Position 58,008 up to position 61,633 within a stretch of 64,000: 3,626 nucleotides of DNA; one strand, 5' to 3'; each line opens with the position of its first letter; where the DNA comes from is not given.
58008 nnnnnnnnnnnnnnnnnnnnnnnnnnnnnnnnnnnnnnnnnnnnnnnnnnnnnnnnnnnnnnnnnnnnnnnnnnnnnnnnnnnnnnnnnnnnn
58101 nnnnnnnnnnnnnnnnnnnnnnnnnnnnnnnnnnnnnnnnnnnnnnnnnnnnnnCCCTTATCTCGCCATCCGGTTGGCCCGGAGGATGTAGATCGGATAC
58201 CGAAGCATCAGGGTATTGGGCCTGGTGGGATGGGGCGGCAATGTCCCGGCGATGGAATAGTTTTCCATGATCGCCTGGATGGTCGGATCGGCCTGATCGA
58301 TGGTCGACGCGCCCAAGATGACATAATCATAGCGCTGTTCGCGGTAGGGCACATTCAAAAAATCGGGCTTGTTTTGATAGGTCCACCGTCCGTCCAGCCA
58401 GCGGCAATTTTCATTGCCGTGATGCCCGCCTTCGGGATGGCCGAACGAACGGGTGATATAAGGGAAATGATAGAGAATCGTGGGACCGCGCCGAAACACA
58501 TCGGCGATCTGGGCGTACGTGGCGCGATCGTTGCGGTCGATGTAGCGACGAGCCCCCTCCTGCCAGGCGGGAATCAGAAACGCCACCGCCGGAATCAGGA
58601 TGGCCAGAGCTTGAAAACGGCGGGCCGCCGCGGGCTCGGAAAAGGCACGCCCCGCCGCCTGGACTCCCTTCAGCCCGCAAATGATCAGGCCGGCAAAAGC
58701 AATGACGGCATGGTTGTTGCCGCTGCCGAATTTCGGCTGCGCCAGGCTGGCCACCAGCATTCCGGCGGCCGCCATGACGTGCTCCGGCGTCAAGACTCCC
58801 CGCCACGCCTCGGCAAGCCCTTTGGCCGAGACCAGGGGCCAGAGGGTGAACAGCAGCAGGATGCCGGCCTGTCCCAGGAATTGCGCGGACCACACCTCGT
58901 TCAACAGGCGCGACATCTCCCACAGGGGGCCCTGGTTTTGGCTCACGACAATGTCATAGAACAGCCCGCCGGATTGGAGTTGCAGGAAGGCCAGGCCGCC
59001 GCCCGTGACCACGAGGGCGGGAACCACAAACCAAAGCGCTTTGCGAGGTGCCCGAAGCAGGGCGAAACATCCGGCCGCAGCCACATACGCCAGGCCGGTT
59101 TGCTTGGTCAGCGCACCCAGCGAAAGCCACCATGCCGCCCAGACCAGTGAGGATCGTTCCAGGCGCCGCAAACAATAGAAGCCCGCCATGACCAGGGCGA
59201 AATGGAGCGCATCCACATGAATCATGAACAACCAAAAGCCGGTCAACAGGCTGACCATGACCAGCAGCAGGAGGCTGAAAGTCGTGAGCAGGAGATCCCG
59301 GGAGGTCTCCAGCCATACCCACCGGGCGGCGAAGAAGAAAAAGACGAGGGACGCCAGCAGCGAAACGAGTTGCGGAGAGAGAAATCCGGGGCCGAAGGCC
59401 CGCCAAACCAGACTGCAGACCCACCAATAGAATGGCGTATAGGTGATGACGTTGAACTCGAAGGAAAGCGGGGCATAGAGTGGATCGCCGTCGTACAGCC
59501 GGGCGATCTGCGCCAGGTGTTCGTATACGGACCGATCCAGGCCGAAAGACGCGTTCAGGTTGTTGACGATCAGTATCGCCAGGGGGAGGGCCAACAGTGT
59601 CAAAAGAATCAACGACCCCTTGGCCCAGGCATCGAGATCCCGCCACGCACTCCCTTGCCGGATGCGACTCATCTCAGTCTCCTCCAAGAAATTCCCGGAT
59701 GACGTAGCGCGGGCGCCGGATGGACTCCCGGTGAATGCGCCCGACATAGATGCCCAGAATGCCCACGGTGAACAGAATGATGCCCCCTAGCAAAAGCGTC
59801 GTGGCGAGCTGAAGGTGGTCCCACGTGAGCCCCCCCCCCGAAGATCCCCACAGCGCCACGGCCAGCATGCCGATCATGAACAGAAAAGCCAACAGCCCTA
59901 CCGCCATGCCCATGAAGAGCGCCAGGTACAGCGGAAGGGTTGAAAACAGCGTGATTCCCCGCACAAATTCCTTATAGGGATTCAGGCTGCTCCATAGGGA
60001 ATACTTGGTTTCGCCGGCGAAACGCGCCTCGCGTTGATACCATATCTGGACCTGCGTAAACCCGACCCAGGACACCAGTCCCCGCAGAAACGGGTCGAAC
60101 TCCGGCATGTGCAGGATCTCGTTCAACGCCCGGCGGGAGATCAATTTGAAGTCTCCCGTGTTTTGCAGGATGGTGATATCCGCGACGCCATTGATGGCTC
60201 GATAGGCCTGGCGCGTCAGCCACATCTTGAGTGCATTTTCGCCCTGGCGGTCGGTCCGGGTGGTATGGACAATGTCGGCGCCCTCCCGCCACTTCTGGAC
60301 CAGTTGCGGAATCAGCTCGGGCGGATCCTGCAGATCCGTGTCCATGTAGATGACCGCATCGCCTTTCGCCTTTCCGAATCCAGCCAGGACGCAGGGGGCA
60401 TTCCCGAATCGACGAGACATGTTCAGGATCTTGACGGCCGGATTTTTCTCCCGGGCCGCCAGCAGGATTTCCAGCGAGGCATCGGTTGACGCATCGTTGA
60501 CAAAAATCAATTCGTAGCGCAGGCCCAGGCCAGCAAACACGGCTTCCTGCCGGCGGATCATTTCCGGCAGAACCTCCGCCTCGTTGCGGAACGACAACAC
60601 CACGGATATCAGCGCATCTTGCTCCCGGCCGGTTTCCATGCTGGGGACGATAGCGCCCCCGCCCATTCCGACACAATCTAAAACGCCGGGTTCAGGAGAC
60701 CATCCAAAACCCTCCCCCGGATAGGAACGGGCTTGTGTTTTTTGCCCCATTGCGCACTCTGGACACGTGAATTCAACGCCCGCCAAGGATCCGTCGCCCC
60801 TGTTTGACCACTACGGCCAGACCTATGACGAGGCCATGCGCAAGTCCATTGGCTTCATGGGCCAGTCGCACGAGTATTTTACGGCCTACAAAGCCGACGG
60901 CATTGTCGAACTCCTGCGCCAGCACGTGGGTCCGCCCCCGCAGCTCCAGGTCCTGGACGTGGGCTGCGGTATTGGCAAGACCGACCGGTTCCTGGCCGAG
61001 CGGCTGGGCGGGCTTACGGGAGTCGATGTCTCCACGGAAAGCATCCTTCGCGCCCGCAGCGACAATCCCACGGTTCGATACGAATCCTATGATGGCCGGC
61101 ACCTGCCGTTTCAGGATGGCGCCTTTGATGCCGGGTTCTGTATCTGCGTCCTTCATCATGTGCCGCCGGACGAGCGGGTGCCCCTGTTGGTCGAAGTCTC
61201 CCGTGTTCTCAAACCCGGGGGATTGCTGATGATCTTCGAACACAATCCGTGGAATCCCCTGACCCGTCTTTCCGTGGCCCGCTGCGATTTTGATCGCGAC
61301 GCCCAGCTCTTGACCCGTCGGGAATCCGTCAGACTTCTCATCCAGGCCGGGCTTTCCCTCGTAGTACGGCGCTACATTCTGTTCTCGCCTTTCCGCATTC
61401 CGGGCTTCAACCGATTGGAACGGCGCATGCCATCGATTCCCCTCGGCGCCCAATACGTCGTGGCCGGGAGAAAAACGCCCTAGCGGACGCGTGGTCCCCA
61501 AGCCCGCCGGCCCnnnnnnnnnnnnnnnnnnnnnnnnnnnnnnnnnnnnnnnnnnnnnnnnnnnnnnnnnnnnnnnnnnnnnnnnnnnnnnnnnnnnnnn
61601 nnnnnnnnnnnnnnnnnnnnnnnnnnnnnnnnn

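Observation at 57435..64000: Duplicated GtrB-like GT2 plus GT-C membrane glycosyltransferase modules flanking a LamG protein and a methyltransferase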

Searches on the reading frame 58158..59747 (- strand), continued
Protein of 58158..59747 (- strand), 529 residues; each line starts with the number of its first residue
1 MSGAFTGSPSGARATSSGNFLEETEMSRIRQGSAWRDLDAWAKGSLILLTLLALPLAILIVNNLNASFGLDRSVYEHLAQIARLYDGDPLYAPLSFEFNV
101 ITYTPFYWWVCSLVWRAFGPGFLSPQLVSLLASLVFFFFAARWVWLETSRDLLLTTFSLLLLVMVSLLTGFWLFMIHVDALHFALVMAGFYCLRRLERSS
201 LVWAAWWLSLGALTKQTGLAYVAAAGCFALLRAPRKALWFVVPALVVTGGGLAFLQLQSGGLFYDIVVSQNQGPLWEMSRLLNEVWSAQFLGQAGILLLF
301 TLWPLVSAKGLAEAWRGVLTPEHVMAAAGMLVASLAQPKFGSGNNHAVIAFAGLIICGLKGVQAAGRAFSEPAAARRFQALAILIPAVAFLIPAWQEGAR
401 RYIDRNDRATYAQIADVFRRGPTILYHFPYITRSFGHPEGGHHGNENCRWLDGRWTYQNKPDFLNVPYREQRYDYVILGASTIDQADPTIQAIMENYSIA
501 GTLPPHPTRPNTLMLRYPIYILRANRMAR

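Call 44: find_encoding_contigs(protein=P0019, flank=8000, max_places=1)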
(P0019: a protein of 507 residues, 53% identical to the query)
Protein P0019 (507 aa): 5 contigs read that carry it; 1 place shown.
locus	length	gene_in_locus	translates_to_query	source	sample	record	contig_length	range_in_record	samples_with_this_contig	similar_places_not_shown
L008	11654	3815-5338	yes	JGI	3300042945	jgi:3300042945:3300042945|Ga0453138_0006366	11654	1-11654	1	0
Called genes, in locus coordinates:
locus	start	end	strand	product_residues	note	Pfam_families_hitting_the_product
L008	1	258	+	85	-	?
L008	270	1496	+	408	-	PF00890:FAD_binding_2 (weak), PF01266:DAO, PF01494:FAD_binding_3, PF07992:Pyr_redox_2 (faint), PF01593:Amino_oxidase (faint), PF13450:NAD_binding_8 (weak), PF13738:Pyr_redox_3 (faint)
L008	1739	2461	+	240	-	PF13578:Methyltransf_24 (weak)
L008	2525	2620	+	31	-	-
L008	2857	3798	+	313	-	PF00535:Glycos_transf_2, PF10111:Glyco_tranf_2_2 (weak)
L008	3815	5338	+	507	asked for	-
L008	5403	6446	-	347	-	PF00535:Glycos_transf_2, PF13641:Glyco_tranf_2_3, PF13506:Glyco_transf_21, PF13632:Glyco_trans_2_3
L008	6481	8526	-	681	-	PF00535:Glycos_transf_2, PF13641:Glyco_tranf_2_3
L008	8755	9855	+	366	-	PF00288:GHMP_kinases_N, PF08544:GHMP_kinases_C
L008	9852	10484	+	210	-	PF00676:E1_dh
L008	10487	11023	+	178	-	PF02779:Transket_pyr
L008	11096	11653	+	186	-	?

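Call 69: find_homologous_proteins(query=A1, max_evalue=0.001)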
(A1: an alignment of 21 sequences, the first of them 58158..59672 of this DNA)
Query A1 (21 sequences) (504 aa, profile of the alignment): 21 proteins with E <= 0.001 among 8000 candidates.
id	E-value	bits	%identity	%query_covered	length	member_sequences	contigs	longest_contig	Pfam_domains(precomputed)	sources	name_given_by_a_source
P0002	9.2e-277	937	67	100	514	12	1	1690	-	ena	-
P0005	6.7e-276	934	63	100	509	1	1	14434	-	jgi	-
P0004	5.0e-275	931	67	98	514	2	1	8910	-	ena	-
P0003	1.6e-273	926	68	98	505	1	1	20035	-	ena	-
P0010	4.7e-272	921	57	98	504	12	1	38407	-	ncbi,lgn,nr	ncbi:MAG: hypothetical protein EOM72_04545 [Opitutae bacterium]|nr:hypothetical protein [Opitutae ba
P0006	2.6e-270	915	59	99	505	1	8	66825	-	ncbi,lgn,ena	-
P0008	1.2e-269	913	59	98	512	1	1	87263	-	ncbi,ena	-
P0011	1.8e-269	913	57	98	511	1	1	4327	-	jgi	jgi:hypothetical protein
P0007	5.6e-269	911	60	100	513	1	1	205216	-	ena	-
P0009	1.7e-268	909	56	100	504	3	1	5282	-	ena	-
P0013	5.4e-267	904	57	100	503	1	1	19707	-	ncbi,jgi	jgi:hypothetical protein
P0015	2.7e-266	902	55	98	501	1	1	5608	-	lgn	-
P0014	2.2e-265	899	57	98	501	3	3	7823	-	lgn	-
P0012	1.6e-262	890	58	98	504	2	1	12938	-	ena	-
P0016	2.1e-262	889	56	98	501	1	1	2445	-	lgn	-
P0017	2.0e-253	860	53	98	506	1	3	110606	-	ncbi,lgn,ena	-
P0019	4.8e-243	825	53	98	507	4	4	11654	-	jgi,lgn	jgi:hypothetical protein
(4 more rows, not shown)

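Call 73: search_protein_families(library=pfam, proteins=[L007:9774-10697:+], max_evalue=0.01)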
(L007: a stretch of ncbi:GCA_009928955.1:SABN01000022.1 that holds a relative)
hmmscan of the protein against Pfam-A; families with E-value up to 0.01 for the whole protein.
L007:9774-10697:+ (307 aa): 1 family
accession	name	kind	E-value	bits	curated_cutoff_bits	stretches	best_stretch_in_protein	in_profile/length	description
PF18884.5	TSP3_bac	-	2.3e-08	34.2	25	1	173-190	1-18/22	Bacterial TSP3 repeat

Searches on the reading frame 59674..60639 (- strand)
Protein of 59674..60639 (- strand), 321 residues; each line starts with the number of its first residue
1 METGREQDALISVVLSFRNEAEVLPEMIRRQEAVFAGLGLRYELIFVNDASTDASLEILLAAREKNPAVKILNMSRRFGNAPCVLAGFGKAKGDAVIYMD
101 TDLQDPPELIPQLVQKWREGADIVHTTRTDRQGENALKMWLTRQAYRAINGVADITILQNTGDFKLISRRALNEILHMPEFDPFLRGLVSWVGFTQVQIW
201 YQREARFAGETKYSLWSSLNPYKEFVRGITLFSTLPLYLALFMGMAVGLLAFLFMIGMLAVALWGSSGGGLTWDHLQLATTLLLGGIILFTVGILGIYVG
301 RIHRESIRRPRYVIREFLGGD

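Call 5: search_protein_families(library=pfam, proteins=[window:59674-60639:-], max_evalue=0.01)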
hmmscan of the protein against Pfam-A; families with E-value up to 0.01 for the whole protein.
window:59674-60639:- (321 aa): 2 families
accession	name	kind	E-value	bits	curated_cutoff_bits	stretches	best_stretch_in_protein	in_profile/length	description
PF00535.33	Glycos_transf_2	-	4.3e-27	95.5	23.3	1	12-175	1-167/168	Glycosyl transferase family 2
PF10111.15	Glyco_tranf_2_2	-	2.8e-06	27.5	27.3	1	12-102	1-91/276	Glycosyltransferase like family 2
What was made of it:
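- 59674..60639 (-): GT2a: 321-aa GtrB-type polyprenyl-phosphate glycosyltransferase. It is the donor synthase of module A. PF00535 4e-27 (call 5).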

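Call 6: search_protein_families(library=ncbifam, proteins=[window:59674-60639:-], max_evalue=0.01)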
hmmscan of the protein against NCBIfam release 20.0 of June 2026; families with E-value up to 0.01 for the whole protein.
window:59674-60639:- (321 aa): 11 families
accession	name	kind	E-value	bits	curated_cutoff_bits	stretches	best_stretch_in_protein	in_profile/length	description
NF047588.1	GlcsyltransPgfSStrep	equivalog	1.2e-68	231.7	500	1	11-316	3-304/308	glycosyltransferase PgfS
NF007986.1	PRK10714.1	equivalog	2.4e-43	148.3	529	1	11-316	8-310/316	undecaprenyl-phosphate 4-deoxy-4-formamido-L-arabinose transferase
NF007482.0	PRK10073.1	equivalog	1.3e-07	31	423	1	8-115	5-108/334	glycosyltransferase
TIGR03937.1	PgaC_IcaA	equivalog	3e-07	29.7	422.3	1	7-104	43-137/407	poly-beta-1,6-N-acetyl-D-glucosamine synthase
NF041875.1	EPS_EpsD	equivalog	1.8e-06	27.6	370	1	11-129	1-116/325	exopolysaccharide biosynthesis glycosyltransferase EpsD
NF010496.0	PRK13915.1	equivalog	9.9e-06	24.8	262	1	7-115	29-140/307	glucosyl-3-phosphoglycerate synthase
TIGR03965.1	mycofact_glyco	equivalog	1.4e-05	24.2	280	1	9-115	74-177/467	mycofactocin biosynthesis glycosyltransferase MftF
TIGR04283.1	glyco_like_mftF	equivalog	0.00011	21.8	182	1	11-135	1-115/221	TIGR04283 family arsenosugar biosynthesis glycosyltransferase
TIGR03111.1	glyc2_xrt_Gpos1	hypoth_equivalog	0.00011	21.1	363.95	1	43-127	82-166/439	TIGR03111 family XrtG-associated glycosyltransferase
NF047683.1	TeichurnBiosyTuaG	equivalog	0.00034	20.3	400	1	8-107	5-101/252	teichuronic acid biosynthesis protein TuaG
NF041391.1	DPhHxTase_Halo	equivalog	0.0084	15.1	375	0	45-153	27-127/213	dolichyl-phosphate hexose transferase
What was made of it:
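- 59674..60639 (-): PgfS 1e-68 and ArnC 2e-43 (call 6).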

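Call 65: search_solved_structures(query=window:59674-60639:-, max_evalue=0.00001)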
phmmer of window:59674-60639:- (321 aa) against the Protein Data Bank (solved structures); distinct sequences matched with E-value up to 0.00001: 7.
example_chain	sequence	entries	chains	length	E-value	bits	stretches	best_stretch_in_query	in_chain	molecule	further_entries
5eke_A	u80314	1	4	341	2.5e-66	227.4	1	11-319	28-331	Uncharacterized glycosyltransferase sll0501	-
5ekp_C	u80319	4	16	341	4.4e-66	226.6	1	11-319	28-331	Uncharacterized glycosyltransferase sll0501 | Glycosyltransferase sll0501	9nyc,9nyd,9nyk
9nye_A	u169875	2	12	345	4.6e-66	226.5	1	11-319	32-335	Glycosyltransferase sll0501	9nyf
9hwj_A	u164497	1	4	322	1.1e-38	136.6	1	11-317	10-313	Undecaprenyl-phosphate 4-deoxy-4-formamido-L-arabinose transferase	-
9bhc_C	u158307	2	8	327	3.9e-36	128.2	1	11-317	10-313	Undecaprenyl-phosphate 4-deoxy-4-formamido-L-arabinose transferase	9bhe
8vxh_A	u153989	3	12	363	5.4e-36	127.7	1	11-317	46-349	Undecaprenyl-phosphate 4-deoxy-4-formamido-L-arabinose transferase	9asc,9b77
5mlz_A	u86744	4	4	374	4e-17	65.7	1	8-133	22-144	Dolichol monophosphate mannose synthase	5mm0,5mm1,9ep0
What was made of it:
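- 59674..60639 (-): GtrB sll0501 2.5e-66 over residues 11-319 (call 65).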

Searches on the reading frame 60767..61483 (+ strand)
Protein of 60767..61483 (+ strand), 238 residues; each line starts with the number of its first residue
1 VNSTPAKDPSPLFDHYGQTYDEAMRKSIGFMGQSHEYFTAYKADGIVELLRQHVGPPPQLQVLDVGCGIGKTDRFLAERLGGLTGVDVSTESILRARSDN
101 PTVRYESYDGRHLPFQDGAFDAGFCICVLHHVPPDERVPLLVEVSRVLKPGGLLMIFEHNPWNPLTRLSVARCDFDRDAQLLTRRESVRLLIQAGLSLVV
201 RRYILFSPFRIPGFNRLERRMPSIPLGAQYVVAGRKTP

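Call 5: search_protein_families(library=pfam, proteins=[window:60767-61483:+], max_evalue=0.01)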
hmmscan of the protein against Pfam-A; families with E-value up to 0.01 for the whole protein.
window:60767-61483:+ (238 aa): 9 families
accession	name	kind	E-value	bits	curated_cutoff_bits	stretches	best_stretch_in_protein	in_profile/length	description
PF13649.12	Methyltransf_25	-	2.2e-21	76.8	27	1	62-152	1-97/97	Methyltransferase domain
PF08241.18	Methyltransf_11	-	3.5e-21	76.1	21.2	1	63-156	1-95/95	Methyltransferase domain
PF08242.18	Methyltransf_12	-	5.8e-13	49.8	30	1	63-154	1-98/98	Methyltransferase domain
PF13847.12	Methyltransf_31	-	6.9e-13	49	27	1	60-160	5-113/145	Methyltransferase domain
PF13489.12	Methyltransf_23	-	6.7e-09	36.1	27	1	56-197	20-160/164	Methyltransferase domain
PF01209.24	Ubie_methyltran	-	7.2e-06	26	20.1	1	55-159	44-154/233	ubiE/COQ5 methyltransferase family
PF05148.21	Methyltransf_8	-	0.0017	18.7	27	1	45-158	62-158/219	Hypothetical methyltransferase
PF06080.18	DUF938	-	0.002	18.4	27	0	44-81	12-48/202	Protein of unknown function (DUF938)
PF05175.20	MTS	-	0.0058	16.7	23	0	38-98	11-73/170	Methyltransferase small domain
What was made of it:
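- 60767..61483 (+): Class I SAM-dependent methyltransferase, 238 aa, soluble. It is convergent with polyB and divergent from GT2a. PF13649 2e-21 and PF08241 4e-21 (call 5).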

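Call 6: search_protein_families(library=ncbifam, proteins=[window:60767-61483:+], max_evalue=0.01)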
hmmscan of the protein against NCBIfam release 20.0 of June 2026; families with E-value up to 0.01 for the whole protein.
window:60767-61483:+ (238 aa): 41 families (the best 25 are shown)
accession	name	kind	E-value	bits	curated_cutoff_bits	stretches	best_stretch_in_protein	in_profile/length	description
NF045667.1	MTase_DVU1556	equivalog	2.4e-20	72.9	155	1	52-156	16-119/213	DVU_1556 family methyltransferase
NF041537.1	ArsM_AhpD_UU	exception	4.5e-12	45.4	510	1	61-173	79-197/345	arsenite methyltransferase/AhpD domain selenoprotein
NF043040.1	corrin_prot_MT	hypoth_equivalog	1.7e-11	44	180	1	42-168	26-160/216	corrinoid protein-associated methyltransferase CpaM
NF047649.1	MTase_UXPK_star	exception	2e-10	40.2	460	1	60-157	79-182/283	methyltransferase/UXPK-star double selenoprotein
NF001241.0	PRK00216.1-2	equivalog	3.3e-10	40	327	1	50-159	43-150/231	demethylmenaquinone methyltransferase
NF040539.1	AST_met_ArsM_2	exception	3.8e-10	40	240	1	57-165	55-172/262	putative arsinothricin biosynthesis methyltransferase ArsM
NF041536.1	ArsM_DUF2284_UU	exception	4.4e-10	38.5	575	1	61-158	79-182/459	arsenite methyltransferase/DUF2284 domain selenoprotein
NF008686.0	PRK11705.1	equivalog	4.5e-10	39.1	400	1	14-156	125-265/383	cyclopropane fatty acyl phospholipid synthase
NF007610.0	PRK10258.1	equivalog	1.5e-09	37.6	342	1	49-154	33-136/251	malonyl-ACP O-methyltransferase BioC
TIGR01934.1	MenG_MenH_UbiE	subfamily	3.4e-09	36.3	158.35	1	52-160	33-145/223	ubiquinone/menaquinone biosynthesis methyltransferase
NF045823.1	PthPhpthDimycoMt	equivalog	5.7e-09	35.5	300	1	61-155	69-165/256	phthiotriol/phenolphthiotriol dimycocerosates methyltransferase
TIGR02072.1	BioC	equivalog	8.8e-09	35.5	184.95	1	46-155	23-131/244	malonyl-ACP O-methyltransferase BioC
NF045825.1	FAmtase_mtf2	equivalog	1.9e-08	33.9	400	1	61-156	61-158/248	fatty-acid O-methyltransferase Mtf2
NF001244.0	PRK00216.1-5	equivalog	2.7e-08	33.4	216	1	54-159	44-156/236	bifunctional demethylmenaquinone methyltransferase/2-methoxy-6-polyprenyl-1,4-benzoquinol methylase UbiE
TIGR01983.1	UbiG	equivalog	4e-08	32.8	102.95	1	56-156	47-151/228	bifunctional 2-polyprenyl-6-hydroxyphenol methylase/3-demethylubiquinol 3-O-methyltransferase UbiG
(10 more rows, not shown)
